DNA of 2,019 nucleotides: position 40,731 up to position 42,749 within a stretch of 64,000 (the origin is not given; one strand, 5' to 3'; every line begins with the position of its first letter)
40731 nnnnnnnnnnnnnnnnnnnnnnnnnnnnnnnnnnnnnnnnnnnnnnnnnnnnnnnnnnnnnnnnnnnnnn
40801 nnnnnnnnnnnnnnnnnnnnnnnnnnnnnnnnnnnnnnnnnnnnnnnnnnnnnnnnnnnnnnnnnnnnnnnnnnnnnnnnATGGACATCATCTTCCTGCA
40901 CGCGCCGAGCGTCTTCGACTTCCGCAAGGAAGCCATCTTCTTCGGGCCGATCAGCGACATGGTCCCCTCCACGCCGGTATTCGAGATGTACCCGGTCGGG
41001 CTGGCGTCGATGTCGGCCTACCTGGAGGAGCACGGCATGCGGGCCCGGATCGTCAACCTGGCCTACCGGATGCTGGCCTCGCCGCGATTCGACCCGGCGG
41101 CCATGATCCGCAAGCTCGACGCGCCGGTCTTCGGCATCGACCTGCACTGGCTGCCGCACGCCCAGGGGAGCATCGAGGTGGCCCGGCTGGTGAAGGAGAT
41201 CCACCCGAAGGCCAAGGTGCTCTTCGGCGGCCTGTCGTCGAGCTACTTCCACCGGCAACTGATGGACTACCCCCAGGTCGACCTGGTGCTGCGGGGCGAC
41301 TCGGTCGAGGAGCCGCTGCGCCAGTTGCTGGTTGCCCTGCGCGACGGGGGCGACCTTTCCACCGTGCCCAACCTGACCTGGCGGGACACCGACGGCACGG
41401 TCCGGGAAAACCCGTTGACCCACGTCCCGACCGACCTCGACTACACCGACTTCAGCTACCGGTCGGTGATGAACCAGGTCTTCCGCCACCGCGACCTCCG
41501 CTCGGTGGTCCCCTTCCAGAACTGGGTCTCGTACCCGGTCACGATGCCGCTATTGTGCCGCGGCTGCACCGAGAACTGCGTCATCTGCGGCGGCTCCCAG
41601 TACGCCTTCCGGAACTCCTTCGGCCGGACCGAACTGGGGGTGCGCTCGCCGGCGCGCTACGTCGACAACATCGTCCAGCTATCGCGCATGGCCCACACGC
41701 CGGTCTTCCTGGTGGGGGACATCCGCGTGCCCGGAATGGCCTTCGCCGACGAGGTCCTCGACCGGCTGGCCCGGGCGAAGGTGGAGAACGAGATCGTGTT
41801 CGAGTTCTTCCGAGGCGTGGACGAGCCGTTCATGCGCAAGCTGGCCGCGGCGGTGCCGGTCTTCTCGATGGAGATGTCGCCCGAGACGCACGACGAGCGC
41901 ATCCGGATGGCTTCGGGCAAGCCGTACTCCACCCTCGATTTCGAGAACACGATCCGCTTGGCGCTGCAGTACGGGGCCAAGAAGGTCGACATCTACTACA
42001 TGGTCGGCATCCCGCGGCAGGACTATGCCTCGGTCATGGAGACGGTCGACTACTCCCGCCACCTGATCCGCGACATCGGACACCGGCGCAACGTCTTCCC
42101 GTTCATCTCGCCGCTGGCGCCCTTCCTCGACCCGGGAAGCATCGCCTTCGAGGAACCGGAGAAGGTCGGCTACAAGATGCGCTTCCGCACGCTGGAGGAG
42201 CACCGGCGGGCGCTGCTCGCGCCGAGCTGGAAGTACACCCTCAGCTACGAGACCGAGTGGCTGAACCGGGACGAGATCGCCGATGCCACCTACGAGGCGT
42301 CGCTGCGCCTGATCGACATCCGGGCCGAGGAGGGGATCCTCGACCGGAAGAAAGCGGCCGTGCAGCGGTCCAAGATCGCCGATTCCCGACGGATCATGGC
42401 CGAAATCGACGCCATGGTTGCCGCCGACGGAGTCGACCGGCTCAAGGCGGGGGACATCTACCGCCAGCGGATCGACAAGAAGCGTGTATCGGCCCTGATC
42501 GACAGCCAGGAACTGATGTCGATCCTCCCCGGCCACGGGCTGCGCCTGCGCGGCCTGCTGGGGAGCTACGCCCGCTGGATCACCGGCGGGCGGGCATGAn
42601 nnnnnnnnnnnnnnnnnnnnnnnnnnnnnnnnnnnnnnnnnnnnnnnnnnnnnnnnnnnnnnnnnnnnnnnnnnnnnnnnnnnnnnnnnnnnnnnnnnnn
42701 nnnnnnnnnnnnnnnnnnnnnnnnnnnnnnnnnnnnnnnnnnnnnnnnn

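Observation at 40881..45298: Uncharacterised Fe-S operon: B12-binding radical SAM, DUF362-ferredoxin, YjbQ and a Cys-rich ferredoxin protein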

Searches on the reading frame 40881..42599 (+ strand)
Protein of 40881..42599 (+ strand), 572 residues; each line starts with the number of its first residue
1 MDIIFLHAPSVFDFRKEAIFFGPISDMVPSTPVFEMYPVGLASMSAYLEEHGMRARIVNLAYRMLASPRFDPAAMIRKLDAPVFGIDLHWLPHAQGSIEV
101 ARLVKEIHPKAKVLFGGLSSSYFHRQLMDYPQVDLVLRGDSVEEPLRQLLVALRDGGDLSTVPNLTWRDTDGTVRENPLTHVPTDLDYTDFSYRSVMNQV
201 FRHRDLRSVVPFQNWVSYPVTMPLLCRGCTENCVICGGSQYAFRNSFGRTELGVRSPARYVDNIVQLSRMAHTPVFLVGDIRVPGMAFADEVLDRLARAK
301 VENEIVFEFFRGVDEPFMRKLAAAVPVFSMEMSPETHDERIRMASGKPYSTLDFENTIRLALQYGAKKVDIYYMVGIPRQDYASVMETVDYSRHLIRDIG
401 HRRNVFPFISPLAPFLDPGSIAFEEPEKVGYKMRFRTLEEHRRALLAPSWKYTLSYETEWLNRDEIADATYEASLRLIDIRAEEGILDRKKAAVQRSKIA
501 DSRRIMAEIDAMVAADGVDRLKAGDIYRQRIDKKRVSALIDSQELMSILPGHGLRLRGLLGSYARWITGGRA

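Call 4: search_protein_families(library=pfam, proteins=[window:40881-42599:+], max_evalue=0.01)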
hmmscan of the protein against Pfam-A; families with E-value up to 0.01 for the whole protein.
window:40881-42599:+ (572 aa): 2 families
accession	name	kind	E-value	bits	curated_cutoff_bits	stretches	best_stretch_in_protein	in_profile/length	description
PF02310.24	B12-binding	-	1.2e-12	48.2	32.1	1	32-141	8-113/121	B12 binding domain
PF04055.27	Radical_SAM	-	3.3e-08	34.3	29.5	1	226-390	4-164/166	Radical SAM superfamily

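Call 5: search_protein_families(library=ncbifam, proteins=[window:40881-42599:+], max_evalue=0.01)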
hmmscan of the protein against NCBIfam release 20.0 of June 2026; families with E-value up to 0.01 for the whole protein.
window:40881-42599:+ (572 aa): 13 families
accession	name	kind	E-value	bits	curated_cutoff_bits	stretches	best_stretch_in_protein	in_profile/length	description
TIGR04190.1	B12_SAM_Ta0216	equivalog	7.2e-199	661.9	500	1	2-529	1-525/554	TIGR04190 family B12-binding domain/radical SAM domain protein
TIGR02026.1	BchE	equivalog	3.1e-11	42.8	481.35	1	97-280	79-247/497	magnesium-protoporphyrin IX monomethyl ester anaerobic oxidative cyclase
TIGR04367.1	HpnR_B12_rSAM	equivalog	4.7e-10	38.6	650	1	35-305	19-262/490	hopanoid C-3 methylase HpnR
TIGR03975.1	rSAM_ocin_1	subfamily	7.7e-09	34.6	281.85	1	96-397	143-435/606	RiPP maturation radical SAM C-methyltransferase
NF050148.1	rSAM_ApyD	equivalog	1.3e-08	33.7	750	1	98-187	91-180/645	RiPP biosynthesis radical SAM protein ApyD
NF038361.1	rSAM_Sden_1168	equivalog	1.7e-08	33.5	575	1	73-242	133-304/560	Sden_1168 family B12-binding radical SAM P-methyltransferase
TIGR04385.1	B12_rSAM_cofa1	equivalog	2.6e-07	30.2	450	1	36-302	18-272/438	B12 lower ligand biosynthesis radical SAM protein BzaD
TIGR03471.1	HpnJ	equivalog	6.4e-06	25.3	577.6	1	95-240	82-217/472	hopanoid biosynthesis associated radical SAM protein HpnJ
TIGR04013.1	B12_SAM_MJ_1487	hypoth_equivalog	9.8e-06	24.6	251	1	99-240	58-171/382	TIGR04013 family B12-binding domain/radical SAM domain-containing protein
TIGR04479.1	bcpD_PhpK_rSAM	subfamily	1.2e-05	23.9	600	1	33-393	67-407/504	PhpK family radical SAM P-methyltransferase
NF033712.0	B12_rSAM_KedN5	subfamily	1.9e-05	23.1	700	1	99-187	80-171/624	KedN5 family methylcobalamin-dependent radical SAM C-methyltransferase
TIGR03960.1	rSAM_fuse_unch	hypoth_equivalog_domain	0.00069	18.2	462.3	1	328-394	357-423/605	TIGR03960 family B12-binding radical SAM protein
NF040546.1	rSAM_CUAEP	equivalog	0.00093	18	500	1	38-162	13-127/468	CUAEP/CCAEP-tail radical SAM (seleno)protein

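Call 9: find_homologous_proteins(query=window:40881-42599:+, max_evalue=1e-10)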
Query window:40881-42599:+ (572 aa): 7762 proteins with E <= 1e-10 among 8000 candidates; the best 120 are listed.
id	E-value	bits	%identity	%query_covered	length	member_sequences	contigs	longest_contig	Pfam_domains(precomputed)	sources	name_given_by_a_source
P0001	0.0e+0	1283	98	100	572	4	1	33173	PF04055.28,PF02310.25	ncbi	-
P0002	6.7e-287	971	72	99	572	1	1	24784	PF04055.28,PF02310.25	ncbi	-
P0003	6.0e-281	951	70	100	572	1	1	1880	PF04055.28,PF02310.25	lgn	-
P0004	1.0e-272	924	67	100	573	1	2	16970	PF04055.28,PF02310.25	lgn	-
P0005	1.9e-269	913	68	100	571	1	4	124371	PF04055.28,PF02310.25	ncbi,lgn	-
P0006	5.2e-225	766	57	100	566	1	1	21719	PF04055.28,PF02310.25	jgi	jgi:B12-binding domain/radical SAM domain protein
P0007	2.1e-191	655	51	97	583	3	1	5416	PF04055.28,PF02310.25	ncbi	-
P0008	2.7e-191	655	51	100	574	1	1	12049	PF04055.28,PF02310.25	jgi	jgi:B12-binding domain/radical SAM domain protein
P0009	1.5e-190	653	52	95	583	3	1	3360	PF04055.28,PF02310.25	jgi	jgi:B12-binding domain/radical SAM domain protein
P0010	8.0e-189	647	50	99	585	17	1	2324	PF04055.28,PF02310.25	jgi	-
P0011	1.8e-187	642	51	95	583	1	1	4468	PF04055.28,PF02310.25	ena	-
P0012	1.9e-187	642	50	95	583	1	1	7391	PF04055.28,PF02310.25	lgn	-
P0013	4.7e-187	641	50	95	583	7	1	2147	PF04055.28,PF02310.25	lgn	-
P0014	7.0e-187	640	51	95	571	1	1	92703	PF04055.28,PF02310.25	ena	-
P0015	3.1e-186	638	50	95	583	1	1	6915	PF04055.28,PF02310.25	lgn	-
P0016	3.4e-186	638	51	95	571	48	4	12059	PF04055.28,PF02310.25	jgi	-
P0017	5.7e-186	637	49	99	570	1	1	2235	PF04055.28,PF02310.25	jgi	jgi:B12-binding domain/radical SAM domain protein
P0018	1.6e-185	636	50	94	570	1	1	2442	PF04055.28,PF02310.25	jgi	jgi:B12-binding domain/radical SAM domain protein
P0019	3.6e-185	635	50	99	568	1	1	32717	PF04055.28,PF02310.25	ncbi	-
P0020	4.2e-185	635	48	99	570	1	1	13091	PF04055.28,PF02310.25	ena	-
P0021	5.2e-185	634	51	95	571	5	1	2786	PF04055.28,PF02310.25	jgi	jgi:B12-binding domain/radical SAM domain protein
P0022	2.0e-184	632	48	99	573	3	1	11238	PF04055.28,PF02310.25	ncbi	ncbi:TIGR04190 family B12-binding domain/radical SAM domain protein [Chloroflexota bacterium]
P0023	2.8e-184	632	49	95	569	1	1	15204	PF04055.28,PF02310.25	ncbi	ncbi:TIGR04190 family B12-binding domain/radical SAM domain protein [Chloroflexota bacterium]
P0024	3.7e-184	631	51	95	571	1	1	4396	PF04055.28,PF02310.25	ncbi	-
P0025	4.3e-184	631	49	95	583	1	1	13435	PF04055.28,PF02310.25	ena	-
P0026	5.7e-184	631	49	99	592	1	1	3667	PF04055.28,PF02310.25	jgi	-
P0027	7.0e-184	631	49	99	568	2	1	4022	PF04055.28,PF02310.25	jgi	-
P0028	8.7e-184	630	49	99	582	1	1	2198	PF04055.28,PF02310.25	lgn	-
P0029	1.6e-183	629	49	95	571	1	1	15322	PF04055.28,PF02310.25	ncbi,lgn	-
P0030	1.8e-183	629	49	100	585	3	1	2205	PF04055.28,PF02310.25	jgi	jgi:B12-binding domain/radical SAM domain protein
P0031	1.9e-183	629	48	99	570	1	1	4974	PF04055.28,PF02310.25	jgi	jgi:B12-binding domain/radical SAM domain protein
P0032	2.1e-183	629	48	99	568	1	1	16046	PF04055.28,PF02310.25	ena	-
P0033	2.4e-183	629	50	95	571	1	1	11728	PF04055.28,PF02310.25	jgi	jgi:B12-binding domain/radical SAM domain protein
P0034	5.2e-183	628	51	95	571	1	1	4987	PF04055.28,PF02310.25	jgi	jgi:B12-binding domain/radical SAM domain protein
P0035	7.5e-183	627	49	99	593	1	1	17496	PF04055.28,PF02310.25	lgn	-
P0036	8.4e-183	627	50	95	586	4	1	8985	PF04055.28,PF02310.25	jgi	jgi:B12-binding domain/radical SAM domain protein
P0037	9.4e-183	627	50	95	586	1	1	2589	PF04055.28,PF02310.25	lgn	-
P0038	1.4e-182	626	48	99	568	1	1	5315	PF04055.28,PF02310.25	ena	-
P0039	1.6e-182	626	49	95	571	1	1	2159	PF04055.28,PF02310.25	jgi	jgi:B12-binding domain/radical SAM domain protein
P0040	2.3e-182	625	49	98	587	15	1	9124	PF04055.28,PF02310.25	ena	-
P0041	2.3e-182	625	50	95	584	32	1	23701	PF04055.28,PF02310.25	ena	-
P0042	2.6e-182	625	48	97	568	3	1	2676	PF04055.28,PF02310.25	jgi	-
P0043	2.7e-182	625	49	97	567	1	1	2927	PF04055.28,PF02310.25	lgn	-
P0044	2.8e-182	625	52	90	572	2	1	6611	PF04055.28,PF02310.25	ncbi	-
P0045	3.4e-182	625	50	95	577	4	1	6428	PF04055.28,PF02310.25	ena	-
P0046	7.0e-182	624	47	99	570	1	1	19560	PF04055.28,PF02310.25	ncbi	ncbi:TIGR04190 family B12-binding domain/radical SAM domain protein [Chloroflexota bacterium]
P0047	7.8e-182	624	49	95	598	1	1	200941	PF04055.28,PF02310.25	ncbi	-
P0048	1.1e-181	623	49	95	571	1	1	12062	PF04055.28,PF02310.25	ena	-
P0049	1.3e-181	623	50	90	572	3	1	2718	PF04055.28,PF02310.25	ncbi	-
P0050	2.0e-181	622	49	95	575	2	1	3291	PF04055.28,PF02310.25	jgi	-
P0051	2.2e-181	622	48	95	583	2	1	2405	PF04055.28,PF02310.25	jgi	jgi:B12-binding domain/radical SAM domain protein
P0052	2.3e-181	622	49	95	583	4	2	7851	PF04055.28,PF02310.25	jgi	jgi:B12-binding domain/radical SAM domain protein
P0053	2.7e-181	622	49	95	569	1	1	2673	PF04055.28,PF02310.25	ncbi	ncbi:MAG: TIGR04190 family B12-binding domain/radical SAM domain protein [Chloroflexota bacterium]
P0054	2.7e-181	622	48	99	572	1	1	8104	PF04055.28,PF02310.25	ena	-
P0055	3.6e-181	622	49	95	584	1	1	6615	PF04055.28,PF02310.25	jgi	jgi:B12-binding domain/radical SAM domain protein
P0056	3.8e-181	621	49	97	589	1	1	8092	PF04055.28,PF02310.25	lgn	-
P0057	4.0e-181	621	50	95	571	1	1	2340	PF04055.28,PF02310.25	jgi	jgi:B12-binding domain/radical SAM domain protein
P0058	4.8e-181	621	49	95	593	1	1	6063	PF04055.28,PF02310.25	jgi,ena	-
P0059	5.2e-181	621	48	99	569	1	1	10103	PF04055.28,PF02310.25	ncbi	-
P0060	5.7e-181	621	48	98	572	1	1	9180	PF04055.28,PF02310.25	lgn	-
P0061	7.2e-181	621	49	95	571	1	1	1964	PF04055.28,PF02310.25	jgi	-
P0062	8.7e-181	620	49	95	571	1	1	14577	PF04055.28,PF02310.25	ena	-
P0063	8.9e-181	620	50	91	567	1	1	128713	PF04055.28,PF02310.25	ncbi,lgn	-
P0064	9.6e-181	620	52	90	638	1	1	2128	PF04055.28,PF02310.25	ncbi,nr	ncbi:MAG: TIGR04190 family B12-binding domain/radical SAM domain protein, partial [Chloroflexota bac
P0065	1.0e-180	620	49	100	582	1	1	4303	PF04055.28,PF02310.25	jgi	jgi:B12-binding domain/radical SAM domain protein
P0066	1.1e-180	620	47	99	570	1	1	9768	PF04055.28,PF02310.25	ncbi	ncbi:TIGR04190 family B12-binding domain/radical SAM domain protein [Chloroflexota bacterium]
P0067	1.1e-180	620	47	99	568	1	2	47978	PF04055.28,PF02310.25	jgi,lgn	jgi:B12-binding domain/radical SAM domain protein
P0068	1.6e-180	619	49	95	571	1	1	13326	PF04055.28,PF02310.25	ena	-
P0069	1.6e-180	619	50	91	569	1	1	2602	PF04055.28,PF02310.25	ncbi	-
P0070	3.1e-180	618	49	95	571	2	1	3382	PF04055.28,PF02310.25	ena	-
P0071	3.1e-180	618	49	95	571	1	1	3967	PF04055.28,PF02310.25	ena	-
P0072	3.1e-180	618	49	95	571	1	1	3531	PF04055.28,PF02310.25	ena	-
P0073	3.5e-180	618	48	98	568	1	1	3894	PF04055.28,PF02310.25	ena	-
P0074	3.7e-180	618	49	95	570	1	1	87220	PF04055.28,PF02310.25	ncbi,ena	-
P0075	4.5e-180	618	47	99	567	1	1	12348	PF04055.28,PF02310.25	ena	-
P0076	4.7e-180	618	47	99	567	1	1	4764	PF04055.28,PF02310.25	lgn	-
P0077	4.7e-180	618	49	98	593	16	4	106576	PF04055.28,PF02310.25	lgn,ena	-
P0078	4.9e-180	618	49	99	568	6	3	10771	PF04055.28,PF02310.25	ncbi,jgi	-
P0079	5.4e-180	618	46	100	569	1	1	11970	PF04055.28,PF02310.25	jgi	-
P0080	5.7e-180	618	49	95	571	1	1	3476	PF04055.28,PF02310.25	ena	-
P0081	6.8e-180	617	48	100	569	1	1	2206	PF04055.28,PF02310.25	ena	-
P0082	7.6e-180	617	50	91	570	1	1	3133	PF04055.28,PF02310.25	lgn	-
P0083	8.8e-180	617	49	99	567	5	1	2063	PF04055.28,PF02310.25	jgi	jgi:B12-binding domain/radical SAM domain protein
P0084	9.0e-180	617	51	90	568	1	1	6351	PF04055.28,PF02310.25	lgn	-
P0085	9.4e-180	617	49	95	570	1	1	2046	PF04055.28,PF02310.25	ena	-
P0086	9.7e-180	617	50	91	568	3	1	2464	PF04055.28,PF02310.25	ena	-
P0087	1.0e-179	617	46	100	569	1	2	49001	PF04055.28,PF02310.25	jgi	-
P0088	1.0e-179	617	49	98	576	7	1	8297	PF04055.28,PF02310.25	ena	-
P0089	1.0e-179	617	48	99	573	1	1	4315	PF04055.28,PF02310.25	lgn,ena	-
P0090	1.2e-179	617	48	100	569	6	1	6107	PF04055.28,PF02310.25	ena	-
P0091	1.4e-179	616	49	95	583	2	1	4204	PF04055.28,PF02310.25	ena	-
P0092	1.5e-179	616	47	98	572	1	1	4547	PF04055.28,PF02310.25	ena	-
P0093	1.5e-179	616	48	99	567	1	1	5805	PF04055.28,PF02310.25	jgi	jgi:B12-binding domain/radical SAM domain protein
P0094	1.6e-179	616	48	95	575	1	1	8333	PF04055.28,PF02310.25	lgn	-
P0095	1.6e-179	616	50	98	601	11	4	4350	PF04055.28,PF02310.25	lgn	-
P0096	1.8e-179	616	49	99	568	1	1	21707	PF04055.28,PF02310.25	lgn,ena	-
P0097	2.1e-179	616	49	95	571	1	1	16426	PF04055.28,PF02310.25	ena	-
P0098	2.2e-179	616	50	94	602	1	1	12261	PF04055.28,PF02310.25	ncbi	-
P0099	2.2e-179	616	48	95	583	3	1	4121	PF04055.28,PF02310.25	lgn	-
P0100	2.2e-179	616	48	100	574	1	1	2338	PF04055.28,PF02310.25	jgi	-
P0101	2.4e-179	616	51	90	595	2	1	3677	PF04055.28,PF02310.25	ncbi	-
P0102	2.6e-179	615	50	96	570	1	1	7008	PF04055.28,PF02310.25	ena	-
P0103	2.6e-179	615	48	99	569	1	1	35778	PF04055.28,PF02310.25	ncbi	ncbi:TIGR04190 family B12-binding domain/radical SAM domain protein [Chloroflexota bacterium]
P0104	2.7e-179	615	46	100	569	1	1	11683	PF04055.28,PF02310.25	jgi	-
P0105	3.2e-179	615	48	98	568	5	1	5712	PF04055.28,PF02310.25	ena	-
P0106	3.4e-179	615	47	98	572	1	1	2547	PF04055.28,PF02310.25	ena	-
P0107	3.6e-179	615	48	99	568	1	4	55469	PF04055.28,PF02310.25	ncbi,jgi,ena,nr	ncbi:MAG TPA: TIGR04190 family B12-binding domain/radical SAM domain protein [Dehalococcoidia bacter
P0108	4.2e-179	615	49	95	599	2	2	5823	PF04055.28,PF02310.25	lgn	-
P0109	4.4e-179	615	48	100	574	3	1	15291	PF04055.28,PF02310.25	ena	-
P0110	4.8e-179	615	50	95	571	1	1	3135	PF04055.28,PF02310.25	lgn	-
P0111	5.0e-179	614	50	90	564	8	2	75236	PF02310.25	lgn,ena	-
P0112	5.0e-179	614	49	95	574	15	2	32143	PF04055.28,PF02310.25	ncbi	ncbi:MAG: TIGR04190 family B12-binding domain/radical SAM domain protein [Dehalococcoidia bacterium]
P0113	5.1e-179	614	48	100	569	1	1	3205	PF04055.28,PF02310.25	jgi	-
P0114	5.1e-179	614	49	94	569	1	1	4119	PF04055.28,PF02310.25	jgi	jgi:B12-binding domain/radical SAM domain protein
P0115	6.0e-179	614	48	98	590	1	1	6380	PF04055.28,PF02310.25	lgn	-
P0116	6.0e-179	614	49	97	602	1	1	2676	PF04055.28,PF02310.25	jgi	jgi:B12-binding domain/radical SAM domain protein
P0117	6.2e-179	614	50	91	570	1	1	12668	PF04055.28,PF02310.25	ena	-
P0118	6.2e-179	614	49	97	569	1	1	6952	PF04055.28,PF02310.25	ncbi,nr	ncbi:MAG: TIGR04190 family B12-binding domain/radical SAM domain protein [Chloroflexi bacterium]|nr:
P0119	7.3e-179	614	47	99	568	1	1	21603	PF04055.28,PF02310.25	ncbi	ncbi:TIGR04190 family B12-binding domain/radical SAM domain protein [Chloroflexota bacterium]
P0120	7.5e-179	614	47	99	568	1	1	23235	PF04055.28,PF02310.25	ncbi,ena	-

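Call 10: find_encoding_contigs(protein=P0001, flank=8000, max_places=3)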
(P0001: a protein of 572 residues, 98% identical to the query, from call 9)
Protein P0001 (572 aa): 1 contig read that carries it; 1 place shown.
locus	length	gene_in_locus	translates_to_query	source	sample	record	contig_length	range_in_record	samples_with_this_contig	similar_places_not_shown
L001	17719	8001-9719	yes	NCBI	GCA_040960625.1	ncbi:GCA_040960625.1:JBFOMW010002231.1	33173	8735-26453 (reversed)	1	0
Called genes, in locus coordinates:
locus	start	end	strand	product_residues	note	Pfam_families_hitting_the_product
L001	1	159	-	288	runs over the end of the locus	PF00892:EamA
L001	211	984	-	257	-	PF01061:ABC2_membrane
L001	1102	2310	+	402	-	PF01676:Metalloenzyme, PF10143:PhosphMutase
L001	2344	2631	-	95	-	PF11950:DUF3467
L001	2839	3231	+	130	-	PF14537:Cytochrom_c3_2 (faint)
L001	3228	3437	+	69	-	-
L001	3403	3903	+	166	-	-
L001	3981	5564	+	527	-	PF05157:MshEN, PF00437:T2SSE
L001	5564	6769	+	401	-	PF28597:T2SSF_N, PF00482:T2SSF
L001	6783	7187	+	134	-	PF07963:N_methyl (weak), PF08334:T2SSG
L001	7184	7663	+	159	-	PF07963:N_methyl (weak)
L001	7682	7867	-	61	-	-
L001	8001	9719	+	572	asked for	PF02310:B12-binding, PF04055:Radical_SAM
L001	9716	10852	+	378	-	PF04015:DUF362, PF12838:Fer4_7 (faint), PF14697:Fer4_21 (faint), PF00037:Fer4 (weak), PF12797:Fer4_2 (faint), PF13237:Fer4_10 (weak), PF13187:Fer4_9 (faint)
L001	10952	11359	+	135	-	PF01894:YjbQ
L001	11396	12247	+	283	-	PF12800:Fer4_4 (faint), PF00037:Fer4 (faint), PF12837:Fer4_6 (faint), PF12838:Fer4_7, PF13187:Fer4_9, PF13237:Fer4_10 (weak), PF13484:Fer4_16 (faint), PF14697:Fer4_21 (weak)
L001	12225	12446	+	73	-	PF13237:Fer4_10 (faint), PF14697:Fer4_21, PF13187:Fer4_9, PF12838:Fer4_7, PF13484:Fer4_16 (faint), PF12797:Fer4_2 (weak), PF12837:Fer4_6 (weak), PF00037:Fer4 (weak)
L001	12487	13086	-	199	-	-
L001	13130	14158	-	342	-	PF01578:Cytochrom_C_asm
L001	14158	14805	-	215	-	PF00571:CBS, PF01842:ACT (weak), PF22190:TTHA0829-like_ACT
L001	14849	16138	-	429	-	PF03952:Enolase_N, PF00113:Enolase_C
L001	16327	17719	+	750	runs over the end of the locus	PF13188:PAS_8 (faint), PF00989:PAS, PF08448:PAS_4, PF13426:PAS_9, PF00512:HisKA (weak), PF02518:HATPase_c, PF00072:Response_reg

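Call 11: find_encoding_contigs(protein=P0002, flank=8000, max_places=3)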
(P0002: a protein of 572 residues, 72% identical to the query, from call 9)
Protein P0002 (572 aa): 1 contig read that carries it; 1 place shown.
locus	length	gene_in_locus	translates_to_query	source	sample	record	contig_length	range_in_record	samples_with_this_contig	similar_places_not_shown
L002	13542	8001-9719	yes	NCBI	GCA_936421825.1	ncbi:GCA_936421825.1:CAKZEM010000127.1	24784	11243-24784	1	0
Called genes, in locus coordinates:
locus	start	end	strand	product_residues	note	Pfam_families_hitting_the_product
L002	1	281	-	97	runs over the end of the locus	PF11950:DUF3467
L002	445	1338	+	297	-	PF00072:Response_reg, PF00990:GGDEF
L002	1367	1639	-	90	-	-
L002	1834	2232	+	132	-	PF09699:Paired_CXXCH_1 (faint)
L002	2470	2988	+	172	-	-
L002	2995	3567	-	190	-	PF13091:PLDc_2, PF17941:PP_kinase_C_1 (weak), PF00614:PLDc (faint)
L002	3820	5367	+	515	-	PF05157:MshEN, PF00437:T2SSE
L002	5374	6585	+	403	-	PF28597:T2SSF_N, PF00482:T2SSF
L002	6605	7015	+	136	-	PF07963:N_methyl, PF08334:T2SSG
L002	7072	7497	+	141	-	-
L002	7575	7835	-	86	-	-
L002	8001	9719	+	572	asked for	PF02310:B12-binding, PF04055:Radical_SAM (weak)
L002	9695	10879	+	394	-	PF04015:DUF362, PF14697:Fer4_21 (faint), PF00037:Fer4 (weak), PF12797:Fer4_2 (faint), PF12837:Fer4_6 (faint)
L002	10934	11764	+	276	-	PF12797:Fer4_2 (faint), PF12837:Fer4_6 (weak), PF13187:Fer4_9 (weak), PF13237:Fer4_10, PF00037:Fer4 (weak), PF12838:Fer4_7, PF14697:Fer4_21, PF00037:Fer4 (weak), +1 more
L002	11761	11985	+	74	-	PF25160:LdpA_Fe-S-bd (faint), PF14697:Fer4_21 (weak), PF12838:Fer4_7, PF13187:Fer4_9 (weak), PF00037:Fer4 (weak), PF12837:Fer4_6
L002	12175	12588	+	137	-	PF16999:V-ATPase_G_2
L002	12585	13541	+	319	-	?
